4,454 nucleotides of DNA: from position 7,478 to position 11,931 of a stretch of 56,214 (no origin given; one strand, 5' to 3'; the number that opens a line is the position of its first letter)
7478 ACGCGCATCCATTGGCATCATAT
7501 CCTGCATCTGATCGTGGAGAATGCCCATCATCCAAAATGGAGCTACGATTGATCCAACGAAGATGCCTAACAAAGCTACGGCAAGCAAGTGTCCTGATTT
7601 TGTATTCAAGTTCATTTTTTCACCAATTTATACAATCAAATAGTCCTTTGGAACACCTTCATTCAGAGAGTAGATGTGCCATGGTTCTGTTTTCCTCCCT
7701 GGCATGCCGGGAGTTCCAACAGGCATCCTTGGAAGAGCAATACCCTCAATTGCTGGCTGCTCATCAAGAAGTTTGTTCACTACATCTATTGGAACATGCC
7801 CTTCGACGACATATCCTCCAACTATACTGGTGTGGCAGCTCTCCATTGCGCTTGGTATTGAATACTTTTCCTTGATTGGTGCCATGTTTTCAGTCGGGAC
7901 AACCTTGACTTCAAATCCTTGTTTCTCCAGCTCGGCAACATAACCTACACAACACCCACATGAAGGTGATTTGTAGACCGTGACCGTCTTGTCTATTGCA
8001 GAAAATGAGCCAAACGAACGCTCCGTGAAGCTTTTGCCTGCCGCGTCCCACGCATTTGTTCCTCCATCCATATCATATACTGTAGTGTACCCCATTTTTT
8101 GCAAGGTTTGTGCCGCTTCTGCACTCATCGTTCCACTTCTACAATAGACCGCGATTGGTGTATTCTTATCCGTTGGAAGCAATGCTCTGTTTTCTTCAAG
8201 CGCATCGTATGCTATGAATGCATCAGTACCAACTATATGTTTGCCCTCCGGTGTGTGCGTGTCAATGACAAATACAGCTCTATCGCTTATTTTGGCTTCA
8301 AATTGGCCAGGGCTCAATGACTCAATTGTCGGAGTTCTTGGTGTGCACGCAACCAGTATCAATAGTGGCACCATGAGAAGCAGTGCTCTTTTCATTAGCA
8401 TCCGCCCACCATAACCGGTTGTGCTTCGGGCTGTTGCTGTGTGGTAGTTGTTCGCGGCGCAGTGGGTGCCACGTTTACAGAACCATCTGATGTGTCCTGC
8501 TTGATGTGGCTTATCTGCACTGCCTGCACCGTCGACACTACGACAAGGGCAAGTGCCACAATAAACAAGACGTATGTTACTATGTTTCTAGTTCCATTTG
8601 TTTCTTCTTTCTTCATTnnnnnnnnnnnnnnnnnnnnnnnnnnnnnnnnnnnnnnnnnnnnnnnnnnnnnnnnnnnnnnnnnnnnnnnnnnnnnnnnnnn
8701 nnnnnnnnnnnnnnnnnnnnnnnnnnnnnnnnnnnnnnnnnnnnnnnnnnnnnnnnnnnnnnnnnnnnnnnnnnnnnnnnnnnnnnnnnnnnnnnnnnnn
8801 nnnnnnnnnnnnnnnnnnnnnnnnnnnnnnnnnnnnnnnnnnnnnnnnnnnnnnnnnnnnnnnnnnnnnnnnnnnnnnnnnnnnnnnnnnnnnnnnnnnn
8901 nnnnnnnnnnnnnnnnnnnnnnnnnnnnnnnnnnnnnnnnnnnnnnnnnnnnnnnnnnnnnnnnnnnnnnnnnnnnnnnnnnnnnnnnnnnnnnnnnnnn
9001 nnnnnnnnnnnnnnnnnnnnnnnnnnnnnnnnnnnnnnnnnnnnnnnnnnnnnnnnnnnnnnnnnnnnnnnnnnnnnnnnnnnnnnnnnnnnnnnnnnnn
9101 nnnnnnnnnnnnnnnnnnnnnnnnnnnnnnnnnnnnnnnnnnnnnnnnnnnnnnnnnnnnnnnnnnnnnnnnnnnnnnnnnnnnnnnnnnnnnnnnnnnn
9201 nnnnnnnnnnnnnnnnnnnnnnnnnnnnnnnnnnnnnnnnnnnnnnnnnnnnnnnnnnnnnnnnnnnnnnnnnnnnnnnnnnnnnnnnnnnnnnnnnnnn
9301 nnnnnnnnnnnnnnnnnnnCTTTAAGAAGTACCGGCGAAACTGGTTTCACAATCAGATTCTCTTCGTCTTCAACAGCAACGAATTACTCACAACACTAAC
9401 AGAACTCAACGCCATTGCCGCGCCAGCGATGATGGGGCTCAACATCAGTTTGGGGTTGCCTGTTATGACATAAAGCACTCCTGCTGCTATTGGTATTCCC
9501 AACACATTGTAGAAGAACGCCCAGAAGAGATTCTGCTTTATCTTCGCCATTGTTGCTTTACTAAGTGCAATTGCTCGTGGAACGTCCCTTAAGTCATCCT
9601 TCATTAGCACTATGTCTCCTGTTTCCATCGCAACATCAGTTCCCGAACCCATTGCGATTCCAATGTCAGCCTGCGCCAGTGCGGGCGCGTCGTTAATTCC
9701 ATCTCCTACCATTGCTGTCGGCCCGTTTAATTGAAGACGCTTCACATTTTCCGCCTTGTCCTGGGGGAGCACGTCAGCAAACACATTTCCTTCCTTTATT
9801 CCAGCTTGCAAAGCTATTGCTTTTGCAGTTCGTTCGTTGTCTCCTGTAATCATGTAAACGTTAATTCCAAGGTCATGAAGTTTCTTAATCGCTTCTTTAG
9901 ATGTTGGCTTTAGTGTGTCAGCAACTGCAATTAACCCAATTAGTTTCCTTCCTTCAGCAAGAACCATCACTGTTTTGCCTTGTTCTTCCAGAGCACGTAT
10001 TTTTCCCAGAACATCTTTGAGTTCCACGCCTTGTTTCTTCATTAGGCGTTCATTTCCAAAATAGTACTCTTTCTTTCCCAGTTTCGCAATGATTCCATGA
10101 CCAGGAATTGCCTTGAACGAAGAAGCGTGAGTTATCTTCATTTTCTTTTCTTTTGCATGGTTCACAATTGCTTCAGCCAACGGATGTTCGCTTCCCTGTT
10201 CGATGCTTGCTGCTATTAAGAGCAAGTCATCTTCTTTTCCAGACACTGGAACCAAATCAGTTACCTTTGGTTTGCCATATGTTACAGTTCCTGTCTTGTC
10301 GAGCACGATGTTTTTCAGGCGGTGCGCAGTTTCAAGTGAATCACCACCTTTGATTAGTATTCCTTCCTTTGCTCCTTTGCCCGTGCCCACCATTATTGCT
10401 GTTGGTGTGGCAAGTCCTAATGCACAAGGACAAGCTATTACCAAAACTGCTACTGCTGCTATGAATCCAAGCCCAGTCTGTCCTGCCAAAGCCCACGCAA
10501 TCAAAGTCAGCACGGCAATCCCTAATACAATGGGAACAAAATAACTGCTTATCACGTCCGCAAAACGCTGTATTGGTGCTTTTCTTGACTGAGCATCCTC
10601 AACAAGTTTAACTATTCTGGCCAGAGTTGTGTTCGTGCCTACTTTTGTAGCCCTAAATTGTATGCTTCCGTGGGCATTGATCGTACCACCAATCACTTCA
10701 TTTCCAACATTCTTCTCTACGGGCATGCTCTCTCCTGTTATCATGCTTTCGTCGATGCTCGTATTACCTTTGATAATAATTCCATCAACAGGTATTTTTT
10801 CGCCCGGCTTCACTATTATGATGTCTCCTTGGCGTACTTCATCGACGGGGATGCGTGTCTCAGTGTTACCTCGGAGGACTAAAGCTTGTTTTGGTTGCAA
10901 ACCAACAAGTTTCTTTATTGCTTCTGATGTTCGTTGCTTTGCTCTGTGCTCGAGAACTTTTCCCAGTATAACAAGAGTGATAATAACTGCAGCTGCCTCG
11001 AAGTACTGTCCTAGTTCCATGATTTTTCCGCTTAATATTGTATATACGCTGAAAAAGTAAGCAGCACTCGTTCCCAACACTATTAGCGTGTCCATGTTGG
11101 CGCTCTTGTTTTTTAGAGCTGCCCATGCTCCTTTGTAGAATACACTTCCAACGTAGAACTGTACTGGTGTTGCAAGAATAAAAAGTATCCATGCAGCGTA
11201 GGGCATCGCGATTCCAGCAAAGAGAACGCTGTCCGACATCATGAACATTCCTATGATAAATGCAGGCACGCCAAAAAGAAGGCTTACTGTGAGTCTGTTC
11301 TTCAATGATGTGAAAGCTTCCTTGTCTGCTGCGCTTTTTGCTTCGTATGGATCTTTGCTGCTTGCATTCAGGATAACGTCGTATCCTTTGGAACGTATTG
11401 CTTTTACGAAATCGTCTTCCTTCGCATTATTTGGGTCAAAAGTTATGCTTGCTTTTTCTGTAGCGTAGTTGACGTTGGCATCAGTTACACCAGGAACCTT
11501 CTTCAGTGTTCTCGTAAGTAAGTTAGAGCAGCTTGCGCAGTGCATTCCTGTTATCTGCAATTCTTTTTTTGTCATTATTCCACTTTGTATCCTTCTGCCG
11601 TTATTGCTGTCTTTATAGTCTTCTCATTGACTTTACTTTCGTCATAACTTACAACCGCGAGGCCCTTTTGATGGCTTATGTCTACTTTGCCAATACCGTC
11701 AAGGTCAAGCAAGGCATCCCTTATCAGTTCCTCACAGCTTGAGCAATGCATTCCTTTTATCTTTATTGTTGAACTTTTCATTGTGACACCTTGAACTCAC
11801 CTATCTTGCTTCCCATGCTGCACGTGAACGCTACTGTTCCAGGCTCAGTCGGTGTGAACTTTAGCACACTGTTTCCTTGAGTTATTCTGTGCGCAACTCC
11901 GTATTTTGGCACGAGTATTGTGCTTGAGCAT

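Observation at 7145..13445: Seven-gene copper cluster with an unusual extracytoplasmic thiol/metal relay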

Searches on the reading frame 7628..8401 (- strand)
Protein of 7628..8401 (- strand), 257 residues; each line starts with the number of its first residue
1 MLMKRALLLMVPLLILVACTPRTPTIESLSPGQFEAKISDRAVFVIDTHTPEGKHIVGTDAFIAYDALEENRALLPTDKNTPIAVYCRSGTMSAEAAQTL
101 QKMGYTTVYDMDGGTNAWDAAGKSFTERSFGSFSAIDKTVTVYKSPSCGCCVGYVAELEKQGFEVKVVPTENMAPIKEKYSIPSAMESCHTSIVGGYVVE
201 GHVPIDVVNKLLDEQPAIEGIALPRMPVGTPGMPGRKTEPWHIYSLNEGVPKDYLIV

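Call 3: search_protein_families(library=pfam, proteins=[window:7628-8401:-], max_evalue=0.01)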
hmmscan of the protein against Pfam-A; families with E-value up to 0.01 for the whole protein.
window:7628-8401:- (257 aa): 2 families
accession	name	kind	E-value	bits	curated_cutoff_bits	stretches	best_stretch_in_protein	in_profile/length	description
PF04214.18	DUF411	-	3.6e-23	81.5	27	1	186-233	1-48/48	Protein of unknown function, DUF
PF00581.25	Rhodanese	-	1.3e-12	48.5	22.2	1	33-120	4-101/102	Rhodanese-like domain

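Call 4: search_protein_families(library=ncbifam, proteins=[window:7628-8401:-], max_evalue=0.01)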
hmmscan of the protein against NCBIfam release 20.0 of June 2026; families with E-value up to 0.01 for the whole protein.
window:7628-8401:- (257 aa): 11 families
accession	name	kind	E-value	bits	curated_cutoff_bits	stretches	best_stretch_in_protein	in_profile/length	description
NF006444.0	PRK08762.1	equivalog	5e-13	48.4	449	1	26-127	14-116/387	molybdopterin-synthase adenylyltransferase MoeB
NF045521.1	rhoda_near_glyco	subfamily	8.5e-09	35.4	145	1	59-127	50-117/144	rhodanese homology domain-containing protein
NF001195.0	PRK00162.1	equivalog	1.7e-08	34.7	102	1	73-121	51-99/108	thiosulfate sulfurtransferase GlpE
NF007627.0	PRK10287.1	equivalog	1.6e-07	31.5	102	1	44-113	22-93/104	thiosulfate sulfurtransferase PspE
NF041203.1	rhodanese_LYCAU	equivalog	3.6e-07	29.9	115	1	24-122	18-120/126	rhodanese-related (seleno)protein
TIGR02981.1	phageshock_pspE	exception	1.6e-06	28.3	126.3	1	46-113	22-91/101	thiosulfate sulfurtransferase PspE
TIGR03865.1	PQQ_CXXCW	subfamily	2.2e-06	27.7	128.05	1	76-125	112-162/167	PQQ-dependent catabolism-associated CXXCW motif protein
NF005902.0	PRK07878.1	equivalog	2.6e-06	26.6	647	1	39-119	300-382/392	adenylyltransferase/sulfurtransferase MoeZ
NF001133.1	PRK00142.1-1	equivalog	9.5e-05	22.1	170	1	24-118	103-203/229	oxygen-dependent tRNA uridine(34) hydroxylase TrhO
NF045694.1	seleno_TsoB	exception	0.00059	18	805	1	67-131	96-162/572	rhodanese/DsbD fusion-like selenoprotein TsoB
NF033833.0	rhodan_ChrE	equivalog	0.002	18.1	120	1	76-123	55-102/108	rhodanese family chromate resistance protein ChrE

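Call 28: search_solved_structures(query=window:7628-8401:-, max_evalue=0.01, show_alignments=1)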
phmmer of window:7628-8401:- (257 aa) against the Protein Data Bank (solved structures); distinct sequences matched with E-value up to 0.01: 13.
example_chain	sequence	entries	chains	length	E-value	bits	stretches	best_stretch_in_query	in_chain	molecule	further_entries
6wis_A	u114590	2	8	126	3.8e-20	75.9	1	140-246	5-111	DUF411 domain-containing protein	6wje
6mxv_A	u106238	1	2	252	8.3e-14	55.1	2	77-123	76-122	Rhodanese-like family protein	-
1yt8_A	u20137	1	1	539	5.6e-11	45.8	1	74-127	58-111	thiosulfate sulfurtransferase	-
1gmx_A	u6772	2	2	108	5.4e-07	32.8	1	33-120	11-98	THIOSULFATE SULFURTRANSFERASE GLPE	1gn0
1qxn_A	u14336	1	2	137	6.2e-06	29.3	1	63-129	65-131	sulfide dehydrogenase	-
2jtq_A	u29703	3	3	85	3e-05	27.1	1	53-113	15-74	Phage shock protein E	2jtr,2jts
2hhg_A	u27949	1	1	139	0.0018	21.2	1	82-123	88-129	Hypothetical protein RPA3614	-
5ve3_B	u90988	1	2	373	0.0022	20.9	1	41-123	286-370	BpPRF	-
8k55_A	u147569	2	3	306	0.0037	20.2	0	79-127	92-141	sulfur transferase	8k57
3hix_A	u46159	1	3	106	0.0037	20.2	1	45-123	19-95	Alr3790 protein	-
3k9r_A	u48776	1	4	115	0.0046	19.9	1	45-123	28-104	Alr3790 protein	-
2kl3_A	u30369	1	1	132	0.0062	19.5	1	45-123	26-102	Alr3790 protein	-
3ilm_A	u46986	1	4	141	0.0075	19.2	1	45-123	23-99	Alr3790 protein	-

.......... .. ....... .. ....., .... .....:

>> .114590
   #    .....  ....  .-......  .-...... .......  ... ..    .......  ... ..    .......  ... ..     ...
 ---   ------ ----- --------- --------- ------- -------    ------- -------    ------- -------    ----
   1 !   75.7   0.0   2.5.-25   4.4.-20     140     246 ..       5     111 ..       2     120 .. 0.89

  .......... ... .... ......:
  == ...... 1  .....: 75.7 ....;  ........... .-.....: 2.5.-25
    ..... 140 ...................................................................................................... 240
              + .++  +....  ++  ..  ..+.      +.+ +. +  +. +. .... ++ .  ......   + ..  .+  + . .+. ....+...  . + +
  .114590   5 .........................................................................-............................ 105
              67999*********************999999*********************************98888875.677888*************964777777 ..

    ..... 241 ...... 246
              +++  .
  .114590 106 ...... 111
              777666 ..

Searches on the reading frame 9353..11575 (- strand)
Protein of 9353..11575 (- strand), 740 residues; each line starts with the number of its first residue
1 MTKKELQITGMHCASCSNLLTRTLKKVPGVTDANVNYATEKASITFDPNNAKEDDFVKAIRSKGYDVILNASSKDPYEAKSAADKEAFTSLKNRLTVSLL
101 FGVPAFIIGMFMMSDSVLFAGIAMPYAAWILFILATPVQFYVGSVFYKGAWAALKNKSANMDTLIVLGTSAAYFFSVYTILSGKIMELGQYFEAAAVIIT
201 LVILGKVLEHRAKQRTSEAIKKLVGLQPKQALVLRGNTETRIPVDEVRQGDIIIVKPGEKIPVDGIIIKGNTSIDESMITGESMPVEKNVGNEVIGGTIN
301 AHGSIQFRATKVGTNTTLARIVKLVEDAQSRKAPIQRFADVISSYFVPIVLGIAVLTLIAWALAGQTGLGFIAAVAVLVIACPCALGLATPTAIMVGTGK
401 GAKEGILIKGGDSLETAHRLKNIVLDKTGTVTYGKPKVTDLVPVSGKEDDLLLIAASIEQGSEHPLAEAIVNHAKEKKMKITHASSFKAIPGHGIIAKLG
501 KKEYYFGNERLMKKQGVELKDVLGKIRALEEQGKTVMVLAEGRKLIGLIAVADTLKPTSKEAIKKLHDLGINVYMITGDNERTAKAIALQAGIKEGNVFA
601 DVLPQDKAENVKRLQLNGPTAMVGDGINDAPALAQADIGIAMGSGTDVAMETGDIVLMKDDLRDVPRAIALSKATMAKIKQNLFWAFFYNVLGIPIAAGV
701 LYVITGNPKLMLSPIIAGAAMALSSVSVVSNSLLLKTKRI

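Call 3: search_protein_families(library=pfam, proteins=[window:9353-11575:-], max_evalue=0.01)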
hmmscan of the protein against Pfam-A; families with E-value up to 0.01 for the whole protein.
window:9353-11575:- (740 aa): 4 families
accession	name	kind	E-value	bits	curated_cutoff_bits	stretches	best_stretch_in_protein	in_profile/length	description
PF00122.25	E1-E2_ATPase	-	7e-64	215.1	28.1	1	226-403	2-180/181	E1-E2 ATPase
PF00702.32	Hydrolase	-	3.6e-37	129.1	26.4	1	421-637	2-191/191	haloacid dehalogenase-like hydrolase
PF00403.32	HMA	-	2.3e-16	60.4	24.8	1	6-66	2-62/62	Heavy-metal-associated domain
PF08282.18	Hydrolase_3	-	2.1e-06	28.1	20.9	1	620-657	206-243/255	haloacid dehalogenase-like hydrolase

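Call 4: search_protein_families(library=ncbifam, proteins=[window:9353-11575:-], max_evalue=0.01)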
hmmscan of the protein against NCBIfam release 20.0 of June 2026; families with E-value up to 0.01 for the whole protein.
window:9353-11575:- (740 aa): 35 families (the best 25 are shown)
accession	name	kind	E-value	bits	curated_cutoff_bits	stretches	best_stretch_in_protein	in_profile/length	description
TIGR01525.1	ATPase-IB_hvy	subfamily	2.1e-206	687.2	346.25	1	161-735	1-560/560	heavy metal translocating P-type ATPase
NF007952.0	PRK10671.1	equivalog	9.2e-204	679.1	1316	1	5-732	106-828/838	copper-exporting P-type ATPase CopA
TIGR01511.1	ATPase-IB1_Cu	subfamily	5.1e-198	659.3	397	1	143-736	2-542/542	copper-translocating P-type ATPase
NF008262.1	PRK11033.1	equivalog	6e-149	497.7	1005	1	4-686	43-688/731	zinc/cadmium/mercury/lead-transporting ATPase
TIGR01512.1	ATPase-IB2_Cd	subfamily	3.9e-135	451.3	313.5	2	188-476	15-285/494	cadmium family heavy metal-translocating P-type ATPase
NF033775.1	P_type_ZntA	exception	1.2e-132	443.7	1240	1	5-687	51-690/732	Zn(II)/Cd(II)/Pb(II) translocating P-type ATPase ZntA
TIGR01494.1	ATPase_P-type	subfamily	1.1e-100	337.4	62.3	1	197-707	1-470/478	HAD-IC family P-type ATPase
TIGR01497.1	kdpB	equivalog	9e-63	212.4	527.9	1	234-661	111-552/675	potassium-transporting ATPase subunit KdpB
TIGR01647.1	ATPase-IIIA_H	equivalog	2.9e-59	201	615.5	2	179-594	46-482/755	plasma-membrane proton-efflux P-type ATPase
NF010609.0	PRK14010.1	equivalog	2.1e-53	181.6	1323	1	242-657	118-543/673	K(+)-transporting ATPase subunit B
TIGR01517.1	ATPase-IIB_Ca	equivalog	3e-52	177.9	507.05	2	159-464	88-404/882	calcium-translocating P-type ATPase, PMCA-type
TIGR01116.1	ATPase-IIA1_Ca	equivalog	6.9e-44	150.1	703.4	2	521-682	429-608/799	calcium-translocating P-type ATPase, SERCA-type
TIGR01522.1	ATPase-IIA2_Ca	equivalog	6.2e-42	143.4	798.3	3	592-683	561-654/854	calcium-transporting P-type ATPase, PMR1-type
TIGR01657.1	P-ATPase-V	hypoth_equivalog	4.8e-35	120.4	618.25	3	177-289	178-291/1055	ATP13A2 family polyamine export P-type ATPase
TIGR01524.1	ATPase-IIIB_Mg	equivalog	1e-34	119.6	610.75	3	173-483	70-403/867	magnesium-translocating P-type ATPase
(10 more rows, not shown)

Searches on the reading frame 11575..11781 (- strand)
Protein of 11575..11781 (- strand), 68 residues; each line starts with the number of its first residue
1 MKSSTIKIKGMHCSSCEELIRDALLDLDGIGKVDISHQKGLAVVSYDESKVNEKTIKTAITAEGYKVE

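Call 3: search_protein_families(library=pfam, proteins=[window:11575-11781:-], max_evalue=0.01)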
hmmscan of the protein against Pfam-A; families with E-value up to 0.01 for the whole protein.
window:11575-11781:- (68 aa): 2 families
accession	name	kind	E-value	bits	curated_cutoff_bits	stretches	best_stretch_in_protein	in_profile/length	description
PF00403.32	HMA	-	7.9e-17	61.8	24.8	1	5-66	1-62/62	Heavy-metal-associated domain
PF19991.5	HMA_2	-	0.0012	19.2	30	1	15-61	30-76/154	Heavy metal associated domain 2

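Call 4: search_protein_families(library=ncbifam, proteins=[window:11575-11781:-], max_evalue=0.01)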
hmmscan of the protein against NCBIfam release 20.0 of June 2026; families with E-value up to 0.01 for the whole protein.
window:11575-11781:- (68 aa): 15 families
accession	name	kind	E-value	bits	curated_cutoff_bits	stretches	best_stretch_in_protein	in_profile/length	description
NF033556.1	MerTP_fusion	equivalog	1.6e-17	63.7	180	1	2-67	120-185/186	mercuric transport protein MerTP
NF033795.1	chaper_CopZ_Bs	exception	4.1e-16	58.9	91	1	4-68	2-66/66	copper chaperone CopZ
NF033794.2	chaper_CopZ_Eh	exception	5.7e-16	58.4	95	1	5-67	3-65/68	copper chaperone CopZ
NF041115.1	UxxU_metal_bind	equivalog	8e-14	51.5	95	1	5-66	7-68/74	metal-binding (seleno)protein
TIGR00003.1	TIGR00003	subfamily_domain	7.1e-13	48.6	62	1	5-68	3-66/66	copper ion binding protein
TIGR02052.1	MerP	equivalog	1.5e-12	47.9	92.55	1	2-65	23-86/92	mercury resistance system periplasmic binding protein MerP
NF047957.1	CopZ_AFE_1862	equivalog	1.6e-11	44.5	85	1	5-68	2-62/62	CopZ family metallochaperone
NF010311.1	PRK13748.1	subfamily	2.3e-10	39.9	600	1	5-67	2-63/560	mercury(II) reductase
NF033553.1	MerP_Gpos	exception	2.2e-09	37.1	110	1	2-68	45-112/112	mercury resistance system substrate-binding protein MerP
NF045683.1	MerT_CopZ_Se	exception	4.2e-08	32.9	375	1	4-66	164-226/235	MerT/CopZ fusion-like heavy metal transport selenoprotein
NF033781.1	chaper_CopP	exception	6.9e-07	29.3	112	1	5-67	3-64/65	copper-binding metallochaperone CopP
NF008262.1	PRK11033.1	equivalog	3.5e-05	22.5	1005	1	4-67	43-104/731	zinc/cadmium/mercury/lead-transporting ATPase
NF047536.1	Cu_chaper_CsoZ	equivalog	0.00028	21.2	77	1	3-67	2-65/66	putative copper chaperone CsoZ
NF033775.1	P_type_ZntA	exception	0.0013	17.2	1240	1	5-67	51-111/732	Zn(II)/Cd(II)/Pb(II) translocating P-type ATPase ZntA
NF007952.0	PRK10671.1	equivalog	0.0034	15.6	1316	1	3-68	104-166/838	copper-exporting P-type ATPase CopA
